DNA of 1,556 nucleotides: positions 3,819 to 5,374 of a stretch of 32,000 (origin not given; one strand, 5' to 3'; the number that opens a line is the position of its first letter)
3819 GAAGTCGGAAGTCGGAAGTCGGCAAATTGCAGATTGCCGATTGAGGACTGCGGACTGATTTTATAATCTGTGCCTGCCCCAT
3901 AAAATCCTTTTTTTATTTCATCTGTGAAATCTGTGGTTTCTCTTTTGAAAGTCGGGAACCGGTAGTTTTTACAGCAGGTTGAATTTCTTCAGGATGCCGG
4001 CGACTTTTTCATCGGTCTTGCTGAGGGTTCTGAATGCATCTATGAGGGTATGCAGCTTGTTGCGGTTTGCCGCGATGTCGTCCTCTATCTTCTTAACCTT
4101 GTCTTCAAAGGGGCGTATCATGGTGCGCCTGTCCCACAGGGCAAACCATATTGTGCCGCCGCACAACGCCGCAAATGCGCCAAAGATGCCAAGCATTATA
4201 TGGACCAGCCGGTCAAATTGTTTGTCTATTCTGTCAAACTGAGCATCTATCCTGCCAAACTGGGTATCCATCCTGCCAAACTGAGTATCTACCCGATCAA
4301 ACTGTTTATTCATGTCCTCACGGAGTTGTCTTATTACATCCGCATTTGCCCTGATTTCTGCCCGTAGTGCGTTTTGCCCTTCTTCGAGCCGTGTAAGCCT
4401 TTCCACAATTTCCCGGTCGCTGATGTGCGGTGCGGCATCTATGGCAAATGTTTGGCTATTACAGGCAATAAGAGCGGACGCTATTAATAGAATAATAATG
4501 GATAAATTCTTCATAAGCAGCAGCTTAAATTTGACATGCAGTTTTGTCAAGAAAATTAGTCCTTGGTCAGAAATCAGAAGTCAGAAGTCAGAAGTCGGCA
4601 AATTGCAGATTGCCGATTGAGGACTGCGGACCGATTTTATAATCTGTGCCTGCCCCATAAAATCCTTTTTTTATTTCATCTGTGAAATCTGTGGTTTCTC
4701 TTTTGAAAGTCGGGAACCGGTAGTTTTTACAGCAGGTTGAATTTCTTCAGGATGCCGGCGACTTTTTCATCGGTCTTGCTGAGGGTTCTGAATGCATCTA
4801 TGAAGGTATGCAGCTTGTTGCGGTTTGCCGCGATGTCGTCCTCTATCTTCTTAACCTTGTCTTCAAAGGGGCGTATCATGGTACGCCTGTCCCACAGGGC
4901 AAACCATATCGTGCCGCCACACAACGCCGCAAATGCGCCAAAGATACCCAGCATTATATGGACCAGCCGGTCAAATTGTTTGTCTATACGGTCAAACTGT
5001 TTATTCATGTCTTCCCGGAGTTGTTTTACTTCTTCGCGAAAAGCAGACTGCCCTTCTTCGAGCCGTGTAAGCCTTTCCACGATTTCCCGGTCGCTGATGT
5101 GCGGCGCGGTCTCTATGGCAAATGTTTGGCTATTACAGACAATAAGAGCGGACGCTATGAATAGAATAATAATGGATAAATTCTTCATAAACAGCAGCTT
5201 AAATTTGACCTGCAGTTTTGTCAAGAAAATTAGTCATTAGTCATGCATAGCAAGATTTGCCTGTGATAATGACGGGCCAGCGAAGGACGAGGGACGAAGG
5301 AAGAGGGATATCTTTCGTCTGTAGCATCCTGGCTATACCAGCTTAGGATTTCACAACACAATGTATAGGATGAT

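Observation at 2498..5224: Four tandem paralogs of a signal-peptide / coiled-coil / TM protein whose lengths differ only by whole heptads (165, 172, 179, 193 aa)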

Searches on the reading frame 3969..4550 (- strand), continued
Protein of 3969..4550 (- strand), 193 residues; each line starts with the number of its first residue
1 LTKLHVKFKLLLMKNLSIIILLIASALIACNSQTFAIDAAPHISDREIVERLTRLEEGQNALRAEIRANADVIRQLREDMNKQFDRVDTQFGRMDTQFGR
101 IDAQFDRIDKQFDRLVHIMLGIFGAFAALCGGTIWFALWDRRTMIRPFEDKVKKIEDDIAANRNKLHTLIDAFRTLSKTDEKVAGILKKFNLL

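Call 39: predict_structure(alignment_id=A3)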
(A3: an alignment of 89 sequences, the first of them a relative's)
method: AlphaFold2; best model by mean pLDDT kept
length: 167 residues; sequences in the alignment: 89
mean_pLDDT: 83.8   pTM: 0.35
mean pLDDT of the five models: 83.8, 80.3, 79.0, 72.7, 72.7
residues with pLDDT >= 90: 64; 70-90: 84; 50-70: 15; < 50: 4
segments of 3 or more residues with pLDDT < 50: 25-27
pLDDT, mean of each block of 10 residues (from residue 1): 81 74 52 74 81 90 94 95 94 97 95 80 86 91 84 81 74
secondary structure, 60 per line:
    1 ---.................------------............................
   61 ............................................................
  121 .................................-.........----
elements in order: H4-20 H33-153 H155-163

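Call 40: search_protein_representatives(alignment_id=A3)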
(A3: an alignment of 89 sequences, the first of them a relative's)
Query: 89 sequences, 177 profile positions. Proteins with E-value up to 0.001 (for the whole library): 1961; up to 1e-10: 717; up to 1e-30: 85. The best 150 are listed.
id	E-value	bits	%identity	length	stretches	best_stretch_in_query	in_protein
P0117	4.0e-81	287.2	-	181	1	4-177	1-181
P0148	8.0e-72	256.9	-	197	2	65-177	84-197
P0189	2.5e-69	248.8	-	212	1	9-177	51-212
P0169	1.1e-67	243.4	-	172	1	15-177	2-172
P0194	6.3e-64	231.2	-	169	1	11-177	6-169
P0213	3.7e-57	209.1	-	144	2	83-177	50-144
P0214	7.3e-56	204.9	-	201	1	9-173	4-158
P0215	7.9e-55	201.5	-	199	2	14-167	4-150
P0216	8.3e-54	198.2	-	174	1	10-176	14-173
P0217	2.4e-53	196.7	-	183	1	10-177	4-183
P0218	8.4e-52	191.7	-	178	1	15-177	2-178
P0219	1.1e-51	191.3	-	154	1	13-177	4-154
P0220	3.9e-49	183.0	-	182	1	9-177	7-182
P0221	3.4e-48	180.0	-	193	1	9-177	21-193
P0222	2.1e-47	177.4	-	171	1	12-177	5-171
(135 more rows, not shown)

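Call 41: search_solved_structures(query=A3, max_evalue=1)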
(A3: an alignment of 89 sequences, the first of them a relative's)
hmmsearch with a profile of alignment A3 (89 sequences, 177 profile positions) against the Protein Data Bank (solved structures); distinct sequences matched with E-value up to 1: 349 (the best 60 are shown).
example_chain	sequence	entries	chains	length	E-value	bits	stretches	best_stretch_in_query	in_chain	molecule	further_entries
7zr2_A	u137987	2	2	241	0.00015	24.8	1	43-153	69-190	Spike protein S2',Chimeric protein mimic of SARS-CoV-2 Spike HR1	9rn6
3jcl_A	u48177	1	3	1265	0.00085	22.3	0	52-110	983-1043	Spike glycoprotein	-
6b3o_A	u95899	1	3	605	0.0011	21.9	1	52-110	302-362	Spike glycoprotein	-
7pnm_A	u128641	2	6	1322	0.015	18.2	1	52-111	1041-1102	Spike glycoprotein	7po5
6nzk_A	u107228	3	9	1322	0.015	18.2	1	52-111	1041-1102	Spike surface glycoprotein | Spike glycoprotein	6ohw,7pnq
8ohn_A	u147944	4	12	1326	0.015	18.2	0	51-112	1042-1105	Spike glycoprotein | Spike glycoprotein,General control transcription factor GCN4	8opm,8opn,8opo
5wwl_M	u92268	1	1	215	0.016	18.1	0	24-54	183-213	Centromere protein mis12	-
8z4o_A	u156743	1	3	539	0.026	17.4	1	44-112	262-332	Spike protein S2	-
6pz8_A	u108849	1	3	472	0.026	17.4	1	44-112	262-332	S protein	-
9r1o_A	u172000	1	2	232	0.026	17.4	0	39-99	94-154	sc-apCC-6-DPH-NR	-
9cxu_B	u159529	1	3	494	0.031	17.2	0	55-99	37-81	Hemagglutinin HA2 chain,Green fluorescent protein fusion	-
6n5a_B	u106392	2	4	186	0.044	16.7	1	55-101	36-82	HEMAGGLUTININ HA2 SUBUNIT | Hemagglutinin HA2 chain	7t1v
6v47_B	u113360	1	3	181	0.045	16.6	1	46-101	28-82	Hemagglutinin HA2 chain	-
7upq_B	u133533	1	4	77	0.048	16.6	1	49-115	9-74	DHT03 protein B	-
9jmo_A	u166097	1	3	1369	0.048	16.6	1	51-112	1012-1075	Spike glycoprotein,Fibritin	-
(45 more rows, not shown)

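Call 42: search_protein_families(library=phrogs, proteins=[window:3972-4514:-], max_evalue=0.1)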
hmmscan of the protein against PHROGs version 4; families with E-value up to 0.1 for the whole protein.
window:3972-4514:- (181 aa): 13 families
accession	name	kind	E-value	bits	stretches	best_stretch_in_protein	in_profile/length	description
phrog_1009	-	unknown function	1.5e-05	26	1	8-98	18-97/103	-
phrog_739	-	lysis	0.00055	21.2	0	105-172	5-68/122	Rz-like spanin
phrog_6701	-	unknown function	0.00073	20.3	1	63-103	64-108/169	-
phrog_5553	-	unknown function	0.0048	18.1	1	65-103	13-54/114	-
phrog_15851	-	unknown function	0.0059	18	1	62-104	43-82/117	-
phrog_2990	-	unknown function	0.009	17.2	1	56-103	47-94/133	-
phrog_5211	-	unknown function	0.017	16.3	0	35-113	5-79/112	-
phrog_21703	-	unknown function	0.021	16.1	1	26-63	55-93/101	-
phrog_12015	-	unknown function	0.031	14.9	1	5-101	72-164/165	-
phrog_1068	-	tail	0.049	13.3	1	40-121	29-112/706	tail length tape measure protein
phrog_1625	-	moron, auxiliary metabolic gene and host takeover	0.076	14.1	0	55-101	63-108/110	involved in bacteriocin production or immunity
phrog_23145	-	unknown function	0.077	14.1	0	130-167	34-71/80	-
phrog_10127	-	unknown function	0.092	14.2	0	130-170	46-86/103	-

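Call 43: search_protein_families(library=padloc, proteins=[window:3972-4514:-], max_evalue=0.1)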
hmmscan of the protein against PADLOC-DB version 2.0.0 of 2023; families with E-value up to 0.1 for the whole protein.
window:3972-4514:- (181 aa): 5 families
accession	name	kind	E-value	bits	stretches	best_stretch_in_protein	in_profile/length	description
PDLC03863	LmuB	-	4.1e-05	20.5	1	47-181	197-291/610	-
PDLC03840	LeoA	-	0.0099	12.9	0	38-103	491-556/577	-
PDLC00605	ZorA1|ZorA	-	0.014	11.7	1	37-96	591-651/700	MotA/ExbB/TolQ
PDLC02886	DpdH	-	0.02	13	0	136-173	32-72/80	DpdH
PDLC03841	LeoBC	-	0.022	11.9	1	30-120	380-473/601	-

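Call 56: find_homologous_proteins(query=L158:2187-6950:+, max_evalue=1e-10)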
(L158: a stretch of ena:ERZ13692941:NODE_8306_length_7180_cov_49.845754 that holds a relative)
Query L158:2187-6950:+ (1588 aa): 47 proteins with E <= 1e-10 among 8000 candidates.
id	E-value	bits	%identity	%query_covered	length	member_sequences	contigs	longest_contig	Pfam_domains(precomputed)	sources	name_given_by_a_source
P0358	0.0e+0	3241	100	98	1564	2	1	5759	PF13715.13,PF13620.13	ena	-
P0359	0.0e+0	2430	77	100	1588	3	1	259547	PF13715.13,PF13620.13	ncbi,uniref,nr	ncbi:MAG: carboxypeptidase regulatory-like domain-containing protein [Candidatus Kuenenia sp.]|unire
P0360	0.0e+0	1720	67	84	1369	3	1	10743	PF13715.13,PF02369.23,PF08308.18,PF17802.8,PF13620.13,PF26198.1,PF09134.17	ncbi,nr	ncbi:MAG: carboxypeptidase regulatory-like domain-containing protein, partial [Planctomycetes bacter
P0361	0.0e+0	1576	57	100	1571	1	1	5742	PF13715.13,PF13620.13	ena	-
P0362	0.0e+0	1471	53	100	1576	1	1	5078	PF13715.13,PF13620.13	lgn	-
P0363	0.0e+0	1469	56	93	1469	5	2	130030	PF13620.13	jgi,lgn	-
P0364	0.0e+0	1449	53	100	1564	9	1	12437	PF13715.13,PF13620.13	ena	-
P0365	0.0e+0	1446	53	100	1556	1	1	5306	PF13715.13,PF02369.23,PF13620.13,PF26198.1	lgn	-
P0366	0.0e+0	1433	53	100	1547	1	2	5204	PF13715.13,PF13620.13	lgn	-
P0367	0.0e+0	1401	51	100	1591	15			PF13715.13,PF02369.23,PF13620.13,PF26198.1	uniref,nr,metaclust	uniref:Big-1 domain-containing protein n=1 Tax=Kuenenia stuttgartiensis TaxID=174633 RepID=Q1PYU4_KU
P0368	0.0e+0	1371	51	100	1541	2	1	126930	PF13715.13,PF02369.23,PF13620.13,PF26198.1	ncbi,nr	ncbi:MAG: hypothetical protein E3K37_04125 [Candidatus Kuenenia sp.]|nr:hypothetical protein [Candid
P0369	0.0e+0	1255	50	91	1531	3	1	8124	PF13715.13,PF13620.13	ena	-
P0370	0.0e+0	1057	48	86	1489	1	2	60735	PF13715.13,PF14686.13,PF13620.13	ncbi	-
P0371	0.0e+0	1054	47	88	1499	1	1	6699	PF13715.13,PF14686.13,PF13620.13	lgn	-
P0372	0.0e+0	1052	47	79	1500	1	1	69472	PF13715.13,PF13620.13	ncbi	-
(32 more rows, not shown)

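Call 58: find_related_loci(query=A2, collection=viral_contigs, flank=5000)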
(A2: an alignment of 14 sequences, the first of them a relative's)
Query A2 (167 aa) in viral_contigs; peptide patterns used: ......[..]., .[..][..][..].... (x = any residue, [..] = any of these).
28 stretches matched a pattern, but none encodes a relative of the query by tblastn (E <= 1e-3).

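Call 64: fold_search(model_id=the predicted structure, library=pdb)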
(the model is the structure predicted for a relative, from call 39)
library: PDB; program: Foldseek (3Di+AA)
matches with E <= 10: 0; with E <= 0.001: 0
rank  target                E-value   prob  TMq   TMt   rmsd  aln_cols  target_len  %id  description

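Call 72: search_protein_families(library=pfam, proteins=[L056:1625-2059:+, L056:2064-2789:+, L051:1899-2432:+, L049:4585-8988:+], max_evalue=1e-10)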
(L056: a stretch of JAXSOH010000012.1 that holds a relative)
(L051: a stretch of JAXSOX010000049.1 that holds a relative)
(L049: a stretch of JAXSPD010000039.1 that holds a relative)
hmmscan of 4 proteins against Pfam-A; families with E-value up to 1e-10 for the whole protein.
L056:1625-2059:+ (144 aa): 2 families
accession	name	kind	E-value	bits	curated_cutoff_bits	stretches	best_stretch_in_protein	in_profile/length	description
PF00298.24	Ribosomal_L11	-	3e-31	108.1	21.4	1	71-139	1-69/69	Ribosomal protein L11, RNA binding domain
PF03946.19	Ribosomal_L11_N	-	3.1e-28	97.8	32.9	1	8-66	1-58/58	Ribosomal protein L11, N-terminal domain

L056:2064-2789:+ (241 aa): 1 family
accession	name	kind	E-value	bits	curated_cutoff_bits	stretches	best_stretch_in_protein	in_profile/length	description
PF00687.26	Ribosomal_L1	-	7.7e-70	234.9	32.2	1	37-223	6-198/198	Ribosomal protein L1p/L10e family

L051:1899-2432:+ (177 aa): 1 family
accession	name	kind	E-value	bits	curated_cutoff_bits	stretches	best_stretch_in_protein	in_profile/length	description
PF00466.25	Ribosomal_L10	-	2.5e-23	82.5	22.8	1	6-101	4-100/100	Ribosomal protein L10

L049:4585-8988:+ (1467 aa): 6 families
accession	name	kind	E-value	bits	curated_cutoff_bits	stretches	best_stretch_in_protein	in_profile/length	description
PF00562.33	RNA_pol_Rpb2_6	-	7.5e-139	463.4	23.4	1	799-1375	1-373/373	RNA polymerase Rpb2, domain 6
PF04565.21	RNA_pol_Rpb2_3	-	5.9e-29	100.5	21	1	596-663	1-67/68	RNA polymerase Rpb2, domain 3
PF04560.25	RNA_pol_Rpb2_7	-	8.2e-27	93.9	32.1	1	1377-1451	1-85/87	RNA polymerase Rpb2, domain 7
PF10385.14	RNA_pol_Rpb2_45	-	3.2e-21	75.6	28.2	1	674-738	1-66/66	RNA polymerase beta subunit external 1 domain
PF04563.20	RNA_pol_Rpb2_1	-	3.3e-14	53.3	28.2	1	110-578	60-198/203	RNA polymerase beta subunit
PF04561.19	RNA_pol_Rpb2_2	-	3.8e-14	53.2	21.7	0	498-535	154-190/190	RNA polymerase Rpb2, domain 2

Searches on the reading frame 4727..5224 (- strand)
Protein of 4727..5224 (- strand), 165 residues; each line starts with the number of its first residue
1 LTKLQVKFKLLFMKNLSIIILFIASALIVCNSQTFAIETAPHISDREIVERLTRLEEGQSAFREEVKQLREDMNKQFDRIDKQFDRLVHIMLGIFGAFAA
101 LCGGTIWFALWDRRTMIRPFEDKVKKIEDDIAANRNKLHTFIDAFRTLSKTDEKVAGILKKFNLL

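Call 3: search_protein_families(library=pfam, proteins=[window:4727-5224:-], max_evalue=10)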
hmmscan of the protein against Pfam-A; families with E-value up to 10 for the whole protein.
window:4727-5224:- (165 aa): 14 families
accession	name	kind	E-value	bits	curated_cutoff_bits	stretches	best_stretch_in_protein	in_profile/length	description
PF17968.6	Tlr3_TMD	-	0.0095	16.6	25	1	8-29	5-26/33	Toll-like receptor 3 trans-membrane domain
PF06103.16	DUF948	-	0.012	16.2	37.2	1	18-86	10-76/89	Bacterial protein of unknown function (DUF948)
PF10779.14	XhlA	-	0.037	14.6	34.7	1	48-75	2-43/67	Haemolysin XhlA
PF01105.29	EMP24_GP25L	-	0.038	14.5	25.9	1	45-108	113-176/182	emp24/gp25L/p24 family/GOLD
PF08569.17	Mo25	-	0.048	13.4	31.2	1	122-154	284-316/332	Mo25-like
PF07083.16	DUF1351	-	0.049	13.8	27.8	1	56-84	68-96/210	Protein of unknown function (DUF1351)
PF24627.1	PUMA_CC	-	0.094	13.2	30.1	1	43-87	12-55/74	PUMA coiled-coil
PF16043.11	DUF4795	-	0.097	12.5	34.8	1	45-81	94-130/208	Domain of unknown function (DUF4795)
PF23831.1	DUF7201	-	0.1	12.8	27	1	50-101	52-110/142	Coiled-coil region of unknown function (DUF7201)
PF07439.16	DUF1515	-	0.11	13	22.2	1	64-127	15-76/113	Protein of unknown function (DUF1515)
PF06305.16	LapA_dom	-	0.3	11.5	28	1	87-131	19-63/64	Lipopolysaccharide assembly protein A domain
PF22618.1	RskA_N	-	0.34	11.6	27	1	46-73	19-47/48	Anti-sigma-K factor RskA, N-terminal domain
PF11014.13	DUF2852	-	0.37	11.4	22.5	1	50-79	80-110/116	Protein of unknown function (DUF2852)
PF15079.11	Tsc35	-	1.4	8.9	27.7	1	56-82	60-86/205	Testis-specific protein 35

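Call 4: search_protein_families(library=ncbifam, proteins=[window:4727-5224:-], max_evalue=10)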
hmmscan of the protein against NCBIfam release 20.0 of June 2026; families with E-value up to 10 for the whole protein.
window:4727-5224:- (165 aa): 6 families
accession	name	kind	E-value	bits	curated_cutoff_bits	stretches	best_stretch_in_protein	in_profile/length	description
NF047388.1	SA1320_fam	subfamily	0.0052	15.3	230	1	31-147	466-574/644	SA1320 family protein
NF053525.1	thylo_ssr2422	subfamily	0.0059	17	38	1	44-81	10-47/77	ssr2422 family thylakoid membrane protein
NF002269.0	PRK01198.1-5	equivalog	0.054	12.6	574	1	37-135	266-360/369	V-type ATP synthase subunit C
NF038218.1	IcmG_DotF_IVB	equivalog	0.069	12.8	200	1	38-82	112-159/266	type IVB secretion system protein IcmG/DotF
TIGR04260.1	Cyano_gly_rpt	equivalog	0.13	12.8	31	1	17-71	8-60/118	GrrA/OscA1 family cyclophane-containing rSAM-modified RiPP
NF010247.0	PRK13694.1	subfamily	0.43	10.3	94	1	46-74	15-43/83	hypothetical protein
